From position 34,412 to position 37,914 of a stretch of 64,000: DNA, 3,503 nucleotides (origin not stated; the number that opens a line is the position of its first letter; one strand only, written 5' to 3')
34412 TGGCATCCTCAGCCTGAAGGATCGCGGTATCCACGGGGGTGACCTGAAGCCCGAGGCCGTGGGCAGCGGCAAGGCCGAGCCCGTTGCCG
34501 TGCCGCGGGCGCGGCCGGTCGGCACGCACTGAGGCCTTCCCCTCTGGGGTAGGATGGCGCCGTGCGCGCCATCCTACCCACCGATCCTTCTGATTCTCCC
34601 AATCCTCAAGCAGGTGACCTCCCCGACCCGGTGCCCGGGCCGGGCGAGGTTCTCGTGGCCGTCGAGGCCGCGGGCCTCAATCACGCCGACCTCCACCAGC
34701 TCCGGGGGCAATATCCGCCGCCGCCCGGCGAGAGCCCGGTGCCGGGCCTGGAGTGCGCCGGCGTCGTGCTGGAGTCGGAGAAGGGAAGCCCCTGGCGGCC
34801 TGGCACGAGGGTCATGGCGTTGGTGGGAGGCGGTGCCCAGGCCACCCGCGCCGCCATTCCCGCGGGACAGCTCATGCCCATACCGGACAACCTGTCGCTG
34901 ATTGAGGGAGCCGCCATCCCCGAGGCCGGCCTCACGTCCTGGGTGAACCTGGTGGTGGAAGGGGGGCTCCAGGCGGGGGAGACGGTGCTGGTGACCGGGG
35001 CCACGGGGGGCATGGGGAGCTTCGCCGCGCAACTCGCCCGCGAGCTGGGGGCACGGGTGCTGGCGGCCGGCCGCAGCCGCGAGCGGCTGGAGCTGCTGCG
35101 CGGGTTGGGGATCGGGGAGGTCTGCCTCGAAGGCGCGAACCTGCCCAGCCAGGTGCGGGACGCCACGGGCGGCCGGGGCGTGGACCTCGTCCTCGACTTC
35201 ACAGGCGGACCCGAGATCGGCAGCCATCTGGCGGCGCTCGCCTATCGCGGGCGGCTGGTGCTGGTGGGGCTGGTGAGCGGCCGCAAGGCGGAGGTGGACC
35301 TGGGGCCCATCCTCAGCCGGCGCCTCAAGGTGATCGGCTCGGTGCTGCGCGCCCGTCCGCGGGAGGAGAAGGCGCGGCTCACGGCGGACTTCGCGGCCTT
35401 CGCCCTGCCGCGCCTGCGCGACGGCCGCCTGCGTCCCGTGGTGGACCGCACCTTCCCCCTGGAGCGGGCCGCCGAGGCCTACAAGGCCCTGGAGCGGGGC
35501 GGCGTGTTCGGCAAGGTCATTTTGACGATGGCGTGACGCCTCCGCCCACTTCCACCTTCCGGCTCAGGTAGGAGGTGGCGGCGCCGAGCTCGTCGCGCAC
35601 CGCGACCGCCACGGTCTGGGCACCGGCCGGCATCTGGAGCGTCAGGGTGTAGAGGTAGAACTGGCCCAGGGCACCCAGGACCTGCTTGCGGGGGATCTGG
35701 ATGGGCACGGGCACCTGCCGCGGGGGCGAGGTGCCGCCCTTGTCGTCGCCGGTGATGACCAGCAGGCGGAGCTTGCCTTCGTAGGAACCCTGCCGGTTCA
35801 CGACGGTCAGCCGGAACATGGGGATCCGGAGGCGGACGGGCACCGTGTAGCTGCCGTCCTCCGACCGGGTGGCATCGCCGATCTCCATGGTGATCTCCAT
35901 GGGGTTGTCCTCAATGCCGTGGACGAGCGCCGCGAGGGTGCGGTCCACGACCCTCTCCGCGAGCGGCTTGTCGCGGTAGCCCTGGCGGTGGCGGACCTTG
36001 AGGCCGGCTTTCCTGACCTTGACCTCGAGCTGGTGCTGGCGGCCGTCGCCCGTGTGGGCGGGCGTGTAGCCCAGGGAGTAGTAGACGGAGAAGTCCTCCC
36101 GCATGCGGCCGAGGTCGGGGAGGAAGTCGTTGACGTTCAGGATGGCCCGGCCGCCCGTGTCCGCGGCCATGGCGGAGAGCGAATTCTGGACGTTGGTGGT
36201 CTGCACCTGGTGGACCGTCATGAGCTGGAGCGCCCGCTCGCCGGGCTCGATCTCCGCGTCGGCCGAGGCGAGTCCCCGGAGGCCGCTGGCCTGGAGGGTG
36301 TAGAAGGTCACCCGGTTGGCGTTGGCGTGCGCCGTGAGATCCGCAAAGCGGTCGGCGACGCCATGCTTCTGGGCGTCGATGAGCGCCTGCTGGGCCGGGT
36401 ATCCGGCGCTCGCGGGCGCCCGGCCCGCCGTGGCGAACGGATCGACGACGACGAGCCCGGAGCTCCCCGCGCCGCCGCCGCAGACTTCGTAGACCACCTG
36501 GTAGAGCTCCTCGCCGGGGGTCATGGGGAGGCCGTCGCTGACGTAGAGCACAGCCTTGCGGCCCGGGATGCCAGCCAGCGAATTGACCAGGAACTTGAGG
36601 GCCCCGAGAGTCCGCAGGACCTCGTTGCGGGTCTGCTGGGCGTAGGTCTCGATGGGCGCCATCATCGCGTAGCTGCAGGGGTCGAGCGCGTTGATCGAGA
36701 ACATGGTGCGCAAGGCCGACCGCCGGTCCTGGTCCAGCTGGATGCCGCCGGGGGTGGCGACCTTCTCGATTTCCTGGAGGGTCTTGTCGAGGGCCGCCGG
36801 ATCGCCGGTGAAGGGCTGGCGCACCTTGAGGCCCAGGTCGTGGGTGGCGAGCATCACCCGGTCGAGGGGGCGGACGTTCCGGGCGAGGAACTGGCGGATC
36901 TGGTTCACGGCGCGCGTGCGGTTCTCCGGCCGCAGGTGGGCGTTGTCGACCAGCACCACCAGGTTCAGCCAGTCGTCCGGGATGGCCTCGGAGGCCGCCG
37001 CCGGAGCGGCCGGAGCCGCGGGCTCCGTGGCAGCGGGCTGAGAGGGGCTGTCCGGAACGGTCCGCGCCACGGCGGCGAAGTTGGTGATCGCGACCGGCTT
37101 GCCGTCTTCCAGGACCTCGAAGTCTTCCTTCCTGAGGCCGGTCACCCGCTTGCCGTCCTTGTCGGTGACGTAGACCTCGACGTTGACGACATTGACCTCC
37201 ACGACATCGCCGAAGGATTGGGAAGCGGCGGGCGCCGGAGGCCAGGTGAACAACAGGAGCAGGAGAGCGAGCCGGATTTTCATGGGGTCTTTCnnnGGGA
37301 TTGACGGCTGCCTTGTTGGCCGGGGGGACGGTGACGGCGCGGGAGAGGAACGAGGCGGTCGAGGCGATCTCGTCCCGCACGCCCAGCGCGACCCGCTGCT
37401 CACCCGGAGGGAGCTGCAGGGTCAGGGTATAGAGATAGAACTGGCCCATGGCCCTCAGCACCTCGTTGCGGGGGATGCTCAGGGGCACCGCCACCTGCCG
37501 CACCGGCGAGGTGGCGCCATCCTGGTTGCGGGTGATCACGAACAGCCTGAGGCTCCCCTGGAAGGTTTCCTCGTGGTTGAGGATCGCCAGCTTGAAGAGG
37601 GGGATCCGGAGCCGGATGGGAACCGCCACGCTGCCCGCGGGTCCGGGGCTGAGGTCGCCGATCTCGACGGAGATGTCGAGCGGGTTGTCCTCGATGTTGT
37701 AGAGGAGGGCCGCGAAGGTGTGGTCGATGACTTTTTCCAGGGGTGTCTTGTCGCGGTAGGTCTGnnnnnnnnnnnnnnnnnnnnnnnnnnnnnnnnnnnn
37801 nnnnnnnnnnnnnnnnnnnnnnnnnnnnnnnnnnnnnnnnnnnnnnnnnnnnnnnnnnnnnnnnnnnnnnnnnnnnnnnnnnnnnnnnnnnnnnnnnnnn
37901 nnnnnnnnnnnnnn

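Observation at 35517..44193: Operon of a CPBP intramembrane protease followed by four tandem VWFA-related 'acidobacterial' paralogs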

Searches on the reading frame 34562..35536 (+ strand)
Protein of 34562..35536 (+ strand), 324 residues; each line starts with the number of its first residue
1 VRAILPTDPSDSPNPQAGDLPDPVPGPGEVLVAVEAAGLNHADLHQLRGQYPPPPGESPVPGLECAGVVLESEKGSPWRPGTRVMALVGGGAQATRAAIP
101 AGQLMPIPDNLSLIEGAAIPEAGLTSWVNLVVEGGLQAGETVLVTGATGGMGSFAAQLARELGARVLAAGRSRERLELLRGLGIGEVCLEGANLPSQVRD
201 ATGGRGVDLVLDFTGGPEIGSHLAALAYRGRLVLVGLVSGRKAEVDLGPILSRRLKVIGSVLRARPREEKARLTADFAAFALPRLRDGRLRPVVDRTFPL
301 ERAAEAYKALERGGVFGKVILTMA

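Call 18: search_protein_families(library=pfam, proteins=[window:34562-35536:+], max_evalue=0.001)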
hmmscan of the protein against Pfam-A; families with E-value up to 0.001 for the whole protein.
window:34562-35536:+ (324 aa): 5 families
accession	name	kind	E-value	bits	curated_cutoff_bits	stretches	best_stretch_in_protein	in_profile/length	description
PF00107.32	ADH_zinc_N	-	4.7e-24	85.2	31.8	1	150-268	1-119/129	Zinc-binding dehydrogenase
PF13602.12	ADH_zinc_N_2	-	6.6e-18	66.4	27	1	198-321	14-134/134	Zinc-binding dehydrogenase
PF08240.17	ADH_N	-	1.7e-14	54.3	23.5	1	26-109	1-104/104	Alcohol dehydrogenase GroES-like domain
PF16912.11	Glu_dehyd_C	-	0.00021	21.3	34.9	1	140-309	32-200/211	Glucose dehydrogenase C-terminus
PF00106.31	adh_short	-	0.00049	20.1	26.6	1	141-177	2-38/195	short chain dehydrogenase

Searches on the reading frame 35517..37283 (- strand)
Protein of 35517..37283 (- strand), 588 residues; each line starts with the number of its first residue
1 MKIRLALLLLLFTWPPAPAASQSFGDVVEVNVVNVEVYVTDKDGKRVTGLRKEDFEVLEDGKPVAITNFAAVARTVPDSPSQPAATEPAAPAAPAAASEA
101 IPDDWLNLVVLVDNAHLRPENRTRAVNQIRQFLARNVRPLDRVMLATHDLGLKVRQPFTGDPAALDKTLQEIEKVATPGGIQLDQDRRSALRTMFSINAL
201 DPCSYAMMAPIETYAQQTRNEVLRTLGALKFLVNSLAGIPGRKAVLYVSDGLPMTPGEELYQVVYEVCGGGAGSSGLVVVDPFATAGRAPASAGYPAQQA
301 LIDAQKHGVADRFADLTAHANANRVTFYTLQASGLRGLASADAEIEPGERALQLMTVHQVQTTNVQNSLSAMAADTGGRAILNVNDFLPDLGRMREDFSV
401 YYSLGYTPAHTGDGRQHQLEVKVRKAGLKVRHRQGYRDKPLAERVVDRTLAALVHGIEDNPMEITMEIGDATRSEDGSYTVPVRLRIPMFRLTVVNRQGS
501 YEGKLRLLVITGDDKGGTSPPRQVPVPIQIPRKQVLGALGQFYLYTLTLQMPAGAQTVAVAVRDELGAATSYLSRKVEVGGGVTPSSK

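Call 4: search_protein_families(library=ncbifam, proteins=[window:35517-37283:-], max_evalue=0.01)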
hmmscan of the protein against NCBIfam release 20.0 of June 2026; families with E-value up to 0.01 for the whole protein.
window:35517-37283:- (588 aa): 1 family
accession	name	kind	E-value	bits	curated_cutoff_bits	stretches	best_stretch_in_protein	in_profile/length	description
TIGR03436.1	acidobact_VWFA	subfamily_domain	4.4e-65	220.3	81.25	1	28-436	5-321/324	VWA domain-containing protein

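Call 5: search_protein_families(library=pfam, proteins=[window:35517-37283:-], max_evalue=0.01)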
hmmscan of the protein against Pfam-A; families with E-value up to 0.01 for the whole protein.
window:35517-37283:- (588 aa): 0 families

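Call 56: search_protein_families(library=padloc, proteins=[window:35517-37283:-], max_evalue=0.01)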
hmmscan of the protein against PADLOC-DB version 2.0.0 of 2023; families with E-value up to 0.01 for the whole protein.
window:35517-37283:- (588 aa): 0 families

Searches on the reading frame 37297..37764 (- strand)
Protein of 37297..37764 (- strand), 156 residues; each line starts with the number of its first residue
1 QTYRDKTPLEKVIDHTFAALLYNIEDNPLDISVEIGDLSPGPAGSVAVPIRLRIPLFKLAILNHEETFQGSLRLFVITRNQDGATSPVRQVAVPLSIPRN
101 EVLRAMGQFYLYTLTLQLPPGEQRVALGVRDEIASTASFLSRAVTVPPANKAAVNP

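Call 62: predict_structure(alignment_id=A6)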
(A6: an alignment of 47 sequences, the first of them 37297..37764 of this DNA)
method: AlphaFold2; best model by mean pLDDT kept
length: 156 residues; sequences in the alignment: 47
mean_pLDDT: 88.2   pTM: 0.79
mean pLDDT of the five models: 88.2, 87.6, 87.4, 86.9, 84.6
residues with pLDDT >= 90: 95; 70-90: 49; 50-70: 9; < 50: 3
segments of 3 or more residues with pLDDT < 50: 154-156
pLDDT, mean of each block of 10 residues (from residue 1): 78 93 94 93 91 91 87 95 92 90 78 93 95 90 88 50
secondary structure, 60 per line:
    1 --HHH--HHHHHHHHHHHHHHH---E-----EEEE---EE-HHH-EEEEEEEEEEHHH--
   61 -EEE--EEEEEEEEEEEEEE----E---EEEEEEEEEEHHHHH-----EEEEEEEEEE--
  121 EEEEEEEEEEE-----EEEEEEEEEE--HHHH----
elements in order: H8-22 E32-35 E46-55 E62-64 E67-80 E89-98 H99-103 E109-118 E121-131 E137-146 H149-152
